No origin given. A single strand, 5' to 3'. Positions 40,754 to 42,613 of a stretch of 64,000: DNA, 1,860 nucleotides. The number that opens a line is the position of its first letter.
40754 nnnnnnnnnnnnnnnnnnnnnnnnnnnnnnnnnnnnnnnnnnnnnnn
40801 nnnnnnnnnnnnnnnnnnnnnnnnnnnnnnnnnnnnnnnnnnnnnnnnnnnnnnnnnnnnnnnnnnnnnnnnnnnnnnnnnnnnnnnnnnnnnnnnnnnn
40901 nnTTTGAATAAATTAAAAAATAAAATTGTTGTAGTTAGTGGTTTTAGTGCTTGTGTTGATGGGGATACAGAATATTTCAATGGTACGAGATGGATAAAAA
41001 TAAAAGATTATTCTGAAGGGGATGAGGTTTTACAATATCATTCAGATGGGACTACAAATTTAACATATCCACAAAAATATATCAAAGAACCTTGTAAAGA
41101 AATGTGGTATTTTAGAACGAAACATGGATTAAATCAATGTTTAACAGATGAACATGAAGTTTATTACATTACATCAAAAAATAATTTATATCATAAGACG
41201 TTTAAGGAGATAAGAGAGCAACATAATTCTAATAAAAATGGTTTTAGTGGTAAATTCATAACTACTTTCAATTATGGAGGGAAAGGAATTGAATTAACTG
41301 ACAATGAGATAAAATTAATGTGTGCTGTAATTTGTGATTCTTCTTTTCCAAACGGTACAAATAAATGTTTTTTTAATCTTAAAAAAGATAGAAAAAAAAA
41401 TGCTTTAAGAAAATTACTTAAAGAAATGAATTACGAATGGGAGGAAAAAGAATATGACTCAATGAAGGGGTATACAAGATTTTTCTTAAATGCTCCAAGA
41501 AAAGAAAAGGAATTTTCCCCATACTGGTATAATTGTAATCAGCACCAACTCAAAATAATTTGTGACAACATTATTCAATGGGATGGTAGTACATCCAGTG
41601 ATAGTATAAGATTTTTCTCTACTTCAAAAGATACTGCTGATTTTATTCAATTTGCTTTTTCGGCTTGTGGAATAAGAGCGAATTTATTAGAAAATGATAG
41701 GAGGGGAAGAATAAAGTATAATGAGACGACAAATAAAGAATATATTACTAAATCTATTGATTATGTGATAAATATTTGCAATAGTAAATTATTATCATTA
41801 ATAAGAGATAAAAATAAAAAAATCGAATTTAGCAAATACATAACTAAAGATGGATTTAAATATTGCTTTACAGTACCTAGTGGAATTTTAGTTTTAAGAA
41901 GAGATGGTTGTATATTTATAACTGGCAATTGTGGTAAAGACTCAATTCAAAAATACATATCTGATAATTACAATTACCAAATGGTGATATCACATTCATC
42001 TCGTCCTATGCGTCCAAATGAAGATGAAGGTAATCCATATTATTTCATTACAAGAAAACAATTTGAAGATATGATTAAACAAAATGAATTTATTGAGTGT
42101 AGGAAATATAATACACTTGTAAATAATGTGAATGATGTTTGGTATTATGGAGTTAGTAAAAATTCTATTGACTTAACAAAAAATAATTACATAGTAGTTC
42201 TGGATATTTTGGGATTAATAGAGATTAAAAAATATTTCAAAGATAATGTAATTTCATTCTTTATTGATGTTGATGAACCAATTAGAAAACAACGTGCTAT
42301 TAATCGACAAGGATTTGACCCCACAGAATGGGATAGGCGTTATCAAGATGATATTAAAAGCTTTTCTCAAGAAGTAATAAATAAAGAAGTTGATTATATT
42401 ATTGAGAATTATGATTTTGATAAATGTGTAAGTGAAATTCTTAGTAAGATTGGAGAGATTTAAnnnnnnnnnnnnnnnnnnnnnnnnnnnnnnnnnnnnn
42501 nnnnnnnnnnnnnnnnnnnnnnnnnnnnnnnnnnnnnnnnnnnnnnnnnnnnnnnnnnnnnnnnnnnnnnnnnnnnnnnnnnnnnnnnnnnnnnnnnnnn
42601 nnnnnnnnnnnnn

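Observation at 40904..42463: Intein inserted exactly in the Walker A loop of a guanylate-kinase-like gene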

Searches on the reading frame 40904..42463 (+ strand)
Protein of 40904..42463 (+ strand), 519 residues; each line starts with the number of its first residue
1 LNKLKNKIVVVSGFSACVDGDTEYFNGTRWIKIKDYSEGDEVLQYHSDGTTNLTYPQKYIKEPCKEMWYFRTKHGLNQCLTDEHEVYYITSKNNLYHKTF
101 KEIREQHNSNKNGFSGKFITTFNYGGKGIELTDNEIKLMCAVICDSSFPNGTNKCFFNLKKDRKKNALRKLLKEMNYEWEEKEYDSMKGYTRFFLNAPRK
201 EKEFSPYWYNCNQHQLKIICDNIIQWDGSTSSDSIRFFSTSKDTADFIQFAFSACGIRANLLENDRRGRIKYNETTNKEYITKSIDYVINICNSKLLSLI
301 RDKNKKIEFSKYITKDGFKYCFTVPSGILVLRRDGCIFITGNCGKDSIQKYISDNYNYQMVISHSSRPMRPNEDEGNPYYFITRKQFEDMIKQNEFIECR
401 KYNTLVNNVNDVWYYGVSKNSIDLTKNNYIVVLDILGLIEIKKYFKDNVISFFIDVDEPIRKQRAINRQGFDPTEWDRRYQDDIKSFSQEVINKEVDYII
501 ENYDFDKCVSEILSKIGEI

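Call 4: search_protein_families(library=pfam, proteins=[window:40904-42463:+], max_evalue=1)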
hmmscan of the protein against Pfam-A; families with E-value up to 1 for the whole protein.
window:40904-42463:+ (519 aa): 3 families
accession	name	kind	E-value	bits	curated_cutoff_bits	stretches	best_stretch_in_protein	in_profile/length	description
PF00625.27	Guanylate_kin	-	3.5e-18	66.4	25.2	1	343-512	13-175/182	Guanylate kinase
PF14528.11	LAGLIDADG_3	-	0.0073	17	22.5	1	227-278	14-71/82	LAGLIDADG-like domain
PF21540.3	Choline_bind_4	-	0.18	12.3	27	1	401-415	1-14/21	Choline-binding repeat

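Call 6: search_protein_families(library=ncbifam, proteins=[window:40904-42463:+], max_evalue=1)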
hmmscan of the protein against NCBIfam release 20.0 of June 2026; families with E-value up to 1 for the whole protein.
window:40904-42463:+ (519 aa): 6 families
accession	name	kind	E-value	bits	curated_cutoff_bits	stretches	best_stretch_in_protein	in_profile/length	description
TIGR03263.1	guanyl_kin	equivalog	5.8e-21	74.9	160.45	1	342-514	11-176/180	guanylate kinase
NF011325.0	PRK14738.1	equivalog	1.7e-15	56.9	263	1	343-514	24-190/206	guanylate kinase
NF011324.0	PRK14737.1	equivalog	6.6e-13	48.8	318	1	345-512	18-178/187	guanylate kinase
NF005115.0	PRK06547.1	equivalog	0.00081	18.8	173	1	413-497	85-167/172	hypothetical protein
TIGR00152.1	TIGR00152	equivalog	0.0037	17.1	65.55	1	341-503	6-176/188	dephospho-CoA kinase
TIGR04077.1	expor_sig_YdyF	subfamily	0.75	9.8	35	1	403-420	23-40/49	epipeptide YydF family RiPP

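Call 7: search_protein_families(library=phrogs, proteins=[window:40904-42463:+], max_evalue=0.1)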
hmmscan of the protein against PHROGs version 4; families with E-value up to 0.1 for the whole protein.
window:40904-42463:+ (519 aa): 3 families
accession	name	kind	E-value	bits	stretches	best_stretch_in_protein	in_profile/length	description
phrog_32482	-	other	2.3e-50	172.8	1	6-352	65-415/589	PhoH-like phosphate starvation-inducible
phrog_1815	-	other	5.3e-36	125.7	1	343-505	14-166/197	guanylate kinase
phrog_22577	-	unknown function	0.013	16.4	1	407-475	8-77/209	-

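Call 9: search_dna_similar(query=window:40904-42463:+, collection=phages, mode=protein, max_rows=40)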
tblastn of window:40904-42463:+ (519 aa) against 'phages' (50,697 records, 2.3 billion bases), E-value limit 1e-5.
Records with a match: 310; places in all: 316; records where one place covers at least 80% of the query: 0.
Best place of each record, by identity: <60% 310.
By first word of the organism name: Rheinheimera 83; Vibrio 81; Escherichia 17; Mycobacterium 14; Bacillus 13; Bacteriophage 12; Enterococcus 12; Pseudomonas 11; Staphylococcus 9; Lactococcus 8; and 18 more.
By host as written in the record: - 96; Rheinheimera sp. BAL341 83; Mycobacterium smegmatis mc2 155 14; Pseudomonas syringae pv. porri LMG 28495 8; Lactococcus lactis 8; Vibrio crassostreae 7; Escherichia coli 6; Prevotella sp. 6; and 45 more.
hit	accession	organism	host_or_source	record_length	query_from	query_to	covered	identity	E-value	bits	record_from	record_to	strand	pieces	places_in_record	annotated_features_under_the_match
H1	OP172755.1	Enterocloster phage CB473P1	Enterocloster bolteae DA473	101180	5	347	66%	54.4%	1e-114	379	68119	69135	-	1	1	hypothetical protein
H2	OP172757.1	Enterocloster phage CB473P3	Enterocloster bolteae DA473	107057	5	347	66%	54.4%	1e-114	379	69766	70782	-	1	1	hypothetical protein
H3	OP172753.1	Enterocloster phage CB457P1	Enterocloster bolteae DA457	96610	5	347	66%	54.4%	2e-114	378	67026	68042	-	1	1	hypothetical protein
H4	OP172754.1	Enterocloster phage CB457P2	Enterocloster bolteae DA457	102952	5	347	66%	54.1%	2e-114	378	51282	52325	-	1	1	hypothetical protein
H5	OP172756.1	Enterocloster phage CB473P2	Enterocloster bolteae DA473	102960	5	347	66%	54.1%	2e-114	378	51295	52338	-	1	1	hypothetical protein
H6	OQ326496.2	Enterocloster phage PMBT24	Enterocloster bolteae Q14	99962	5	347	66%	52.1%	5e-108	359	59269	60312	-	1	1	exodeoxyribonuclease V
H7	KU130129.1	Pseudomonas phage vB_PsyM_KIL4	Pseudomonas syringae pv. porri LMG 28495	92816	15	348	64%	38.3%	2e-57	213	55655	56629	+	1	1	putative DNA primase/helicase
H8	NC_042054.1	Pseudomonas phage vB_PsyM_KIL4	Pseudomonas syringae pv. porri LMG 28495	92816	15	348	64%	38.3%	2e-57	213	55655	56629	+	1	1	DNA primase/helicase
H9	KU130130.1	Pseudomonas phage vB_PsyM_KIL5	Pseudomonas syringae pv. porri LMG 28495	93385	15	348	64%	38.3%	2e-57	213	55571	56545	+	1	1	putative DNA primase/helicase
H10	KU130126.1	Pseudomonas phage vB_PsyM_KIL1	Pseudomonas syringae pv. porri LMG 28495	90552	15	348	64%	37.5%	5e-57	211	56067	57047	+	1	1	putative DNA primase/helicase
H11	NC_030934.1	Pseudomonas phage vB_PsyM_KIL1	Pseudomonas syringae pv. porri LMG 28495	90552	15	348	64%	37.5%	5e-57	211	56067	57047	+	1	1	DNA primase/helicase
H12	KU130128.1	Pseudomonas phage vB_PsyM_KIL3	Pseudomonas syringae pv. porri LMG 28495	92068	15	348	64%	37.5%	5e-57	211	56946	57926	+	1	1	putative DNA primase/helicase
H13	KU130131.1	Pseudomonas phage vB_PsyM_KIL3b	Pseudomonas syringae pv. porri LMG 28495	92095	15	348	64%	37.5%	5e-57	211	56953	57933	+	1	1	putative DNA primase/helicase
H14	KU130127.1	Pseudomonas phage vB_PsyM_KIL2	Pseudomonas syringae pv. porri LMG 28495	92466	15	348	64%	37.5%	5e-57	211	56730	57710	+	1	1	putative DNA primase/helicase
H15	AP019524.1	Tenacibaculum phage PTm1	Tenacibaculum maritimum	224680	8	348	66%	36.4%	2e-51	194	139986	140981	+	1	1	hypothetical protein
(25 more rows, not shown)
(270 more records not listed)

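Call 10: get_annotated_region(hit=H6, flank=3000)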
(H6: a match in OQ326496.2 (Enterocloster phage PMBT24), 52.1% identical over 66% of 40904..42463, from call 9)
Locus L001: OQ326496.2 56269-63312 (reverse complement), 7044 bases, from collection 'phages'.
description: Enterocloster phage PMBT24, complete genome.
organism: Enterocloster phage PMBT24 (NCBI taxid 3025413)
taxonomy: Viruses; Duplodnaviria; Heunggongvirae; Uroviricota; Caudoviricetes
host: Enterocloster bolteae Q14; source: municipal sewage; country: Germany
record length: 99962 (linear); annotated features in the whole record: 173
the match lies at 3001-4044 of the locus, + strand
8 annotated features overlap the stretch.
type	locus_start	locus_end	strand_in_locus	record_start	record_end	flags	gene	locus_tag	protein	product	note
CDS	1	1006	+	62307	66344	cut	-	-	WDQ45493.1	DNA polymerase III alpha subunit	-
CDS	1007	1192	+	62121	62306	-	-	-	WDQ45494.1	hypothetical protein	-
CDS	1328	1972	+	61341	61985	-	-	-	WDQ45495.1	RNA polymerase sigma factor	RNA polymerase sigma factor SigK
CDS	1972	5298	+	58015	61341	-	-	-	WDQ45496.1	exodeoxyribonuclease V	-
CDS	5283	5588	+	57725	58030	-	-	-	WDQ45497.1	hypothetical protein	-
CDS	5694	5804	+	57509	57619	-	-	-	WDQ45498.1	hypothetical protein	-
CDS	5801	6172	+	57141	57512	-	-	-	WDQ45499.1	hypothetical protein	-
CDS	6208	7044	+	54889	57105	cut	-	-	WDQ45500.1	ribonucleotide reductase of class III (anaerobic) large subunit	1.17.4.2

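Call 11: find_homologous_proteins(query=window:40904-42463:+, max_evalue=0.00001)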
Query window:40904-42463:+ (519 aa): 434 proteins with E <= 0.00001 among 5492 candidates; the best 120 are listed.
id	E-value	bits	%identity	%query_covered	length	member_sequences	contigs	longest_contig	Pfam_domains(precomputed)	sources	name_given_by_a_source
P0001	0.0e+0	1202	100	100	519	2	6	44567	PF00625.28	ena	-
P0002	2.0e-132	461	46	97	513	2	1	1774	-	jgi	jgi:guanylate kinase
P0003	1.2e-125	438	57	70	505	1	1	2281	PF21448.4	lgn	-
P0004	4.5e-125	437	55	70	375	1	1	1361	-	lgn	-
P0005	1.2e-122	429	56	70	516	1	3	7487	PF21448.4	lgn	-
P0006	1.5e-118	415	57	66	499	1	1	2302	PF21448.4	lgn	-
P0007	1.3e-116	409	57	66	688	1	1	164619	PF13177.13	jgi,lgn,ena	-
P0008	3.5e-116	407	54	71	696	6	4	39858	PF04275.21,PF06941.18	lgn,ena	-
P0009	3.4e-115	404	54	66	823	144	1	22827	-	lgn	-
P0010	7.6e-115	403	56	65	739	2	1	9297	PF13638.13,PF02562.23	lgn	-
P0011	4.4e-112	394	51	70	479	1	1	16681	PF04466.20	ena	-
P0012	9.4e-110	386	50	69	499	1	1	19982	PF21448.4,PF14528.12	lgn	-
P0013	2.6e-109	385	51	69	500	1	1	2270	PF21448.4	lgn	-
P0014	4.4e-108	380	52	65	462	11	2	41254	-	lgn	-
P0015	1.4e-107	379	51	66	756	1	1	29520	PF13538.13,PF01443.25,PF13604.13,PF13245.13,PF18335.8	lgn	-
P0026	2.9e-104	368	92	34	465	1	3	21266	PF00625.28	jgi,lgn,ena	-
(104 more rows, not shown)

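Call 14: find_encoding_contigs(protein=P0026, flank=6000, max_places=4)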
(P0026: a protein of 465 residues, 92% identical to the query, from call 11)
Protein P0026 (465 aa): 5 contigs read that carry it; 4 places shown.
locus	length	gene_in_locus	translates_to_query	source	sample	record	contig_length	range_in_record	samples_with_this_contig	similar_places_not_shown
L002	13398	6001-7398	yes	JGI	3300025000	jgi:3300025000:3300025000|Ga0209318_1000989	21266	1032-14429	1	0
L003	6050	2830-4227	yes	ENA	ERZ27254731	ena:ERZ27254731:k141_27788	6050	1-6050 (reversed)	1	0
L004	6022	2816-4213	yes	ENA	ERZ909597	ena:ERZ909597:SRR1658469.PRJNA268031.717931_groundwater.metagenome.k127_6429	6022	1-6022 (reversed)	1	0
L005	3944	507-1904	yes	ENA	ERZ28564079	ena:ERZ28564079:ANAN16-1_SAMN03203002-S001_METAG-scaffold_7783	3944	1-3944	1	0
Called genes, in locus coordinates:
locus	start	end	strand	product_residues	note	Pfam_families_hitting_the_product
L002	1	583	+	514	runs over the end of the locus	-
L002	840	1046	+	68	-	-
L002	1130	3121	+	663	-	PF00204:DNA_gyraseB, PF01751:Toprim (weak)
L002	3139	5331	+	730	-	PF00521:DNA_topoisoIV, PF03989:DNA_gyraseA_C (faint)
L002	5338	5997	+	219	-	-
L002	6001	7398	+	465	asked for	PF00625:Guanylate_kin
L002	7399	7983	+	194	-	-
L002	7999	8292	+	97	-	-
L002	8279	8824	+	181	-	-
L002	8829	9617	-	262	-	-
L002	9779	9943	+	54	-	-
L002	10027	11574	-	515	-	PF00239:Resolvase, PF07508:Recombinase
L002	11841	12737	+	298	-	PF17989:ALP_N (weak), PF21522:MreB-like_C (faint)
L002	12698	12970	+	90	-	-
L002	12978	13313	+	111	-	-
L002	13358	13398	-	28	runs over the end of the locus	-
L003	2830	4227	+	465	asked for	PF00625:Guanylate_kin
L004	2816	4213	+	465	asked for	PF00625:Guanylate_kin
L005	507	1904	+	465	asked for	PF00625:Guanylate_kin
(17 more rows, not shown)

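Call 15: find_encoding_contigs(protein=P0001, flank=3000, max_places=6)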
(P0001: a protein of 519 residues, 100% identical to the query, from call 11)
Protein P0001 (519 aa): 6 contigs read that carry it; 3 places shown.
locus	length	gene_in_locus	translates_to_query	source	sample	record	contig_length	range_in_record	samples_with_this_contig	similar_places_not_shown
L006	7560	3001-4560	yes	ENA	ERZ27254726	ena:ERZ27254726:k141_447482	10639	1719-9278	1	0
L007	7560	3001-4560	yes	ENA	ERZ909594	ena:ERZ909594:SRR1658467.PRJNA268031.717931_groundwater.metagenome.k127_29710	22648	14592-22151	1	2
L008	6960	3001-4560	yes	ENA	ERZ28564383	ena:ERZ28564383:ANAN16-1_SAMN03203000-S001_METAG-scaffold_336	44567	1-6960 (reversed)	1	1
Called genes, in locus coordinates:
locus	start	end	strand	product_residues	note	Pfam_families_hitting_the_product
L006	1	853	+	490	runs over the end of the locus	-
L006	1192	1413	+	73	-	-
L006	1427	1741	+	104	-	-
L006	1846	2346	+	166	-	-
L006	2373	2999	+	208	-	PF02511:Thy1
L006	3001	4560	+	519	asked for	PF00625:Guanylate_kin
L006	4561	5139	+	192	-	-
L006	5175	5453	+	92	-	-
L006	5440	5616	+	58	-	-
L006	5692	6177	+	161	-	-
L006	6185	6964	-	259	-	-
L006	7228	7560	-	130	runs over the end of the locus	PF04492:Phage_rep_O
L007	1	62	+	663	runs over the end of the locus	PF02518:HATPase_c (faint), PF00204:DNA_gyraseB, PF01751:Toprim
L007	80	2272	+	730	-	PF00521:DNA_topoisoIV, PF03989:DNA_gyraseA_C (faint)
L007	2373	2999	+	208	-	PF02511:Thy1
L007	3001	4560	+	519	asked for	PF00625:Guanylate_kin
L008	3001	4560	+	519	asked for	PF00625:Guanylate_kin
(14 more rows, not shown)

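Call 38: search_protein_families(library=pfam, proteins=[L002:5338-5997:+, L002:6001-6830:+], max_evalue=0.01)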
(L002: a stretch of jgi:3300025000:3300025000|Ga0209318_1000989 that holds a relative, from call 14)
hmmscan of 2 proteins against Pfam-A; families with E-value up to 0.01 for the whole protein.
L002:5338-5997:+ (219 aa): 1 family
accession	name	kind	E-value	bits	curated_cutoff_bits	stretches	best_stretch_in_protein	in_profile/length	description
PF02511.20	Thy1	-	0.0033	17.6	24.8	0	121-150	152-181/191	Thymidylate synthase complementing protein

L002:6001-6830:+ (276 aa): 0 families

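Call 40: search_protein_families(library=phrogs, proteins=[L002:6001-6830:+, L002:5338-5997:+], max_evalue=0.001)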
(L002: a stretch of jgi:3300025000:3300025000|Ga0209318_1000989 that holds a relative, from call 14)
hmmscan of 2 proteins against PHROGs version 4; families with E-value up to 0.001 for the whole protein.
L002:6001-6830:+ (276 aa): 9 families
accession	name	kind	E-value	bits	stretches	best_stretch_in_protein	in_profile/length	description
phrog_99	-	DNA, RNA and nucleotide metabolism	8.3e-36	125.5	1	5-274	15-265/383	HNH endonuclease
phrog_374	-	DNA, RNA and nucleotide metabolism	1.5e-25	91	1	5-273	196-411/617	HNH endonuclease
phrog_4578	-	DNA, RNA and nucleotide metabolism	5.7e-23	82.2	1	187-273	33-119/130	HNH endonuclease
phrog_3593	-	DNA, RNA and nucleotide metabolism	5e-14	53.5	1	70-260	13-188/210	HNH endonuclease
phrog_13470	-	DNA, RNA and nucleotide metabolism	3.4e-13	51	1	36-271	40-145/152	HNH endonuclease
phrog_36769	-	unknown function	5.9e-08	33.4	1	168-257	241-336/367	-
phrog_35306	-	unknown function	3.7e-05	25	1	205-265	13-73/90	-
phrog_4947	-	unknown function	0.00028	22.5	0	201-260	36-94/121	-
phrog_24751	-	DNA, RNA and nucleotide metabolism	0.00045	21.4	0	220-270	8-58/65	HNH endonuclease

L002:5338-5997:+ (219 aa): 0 families
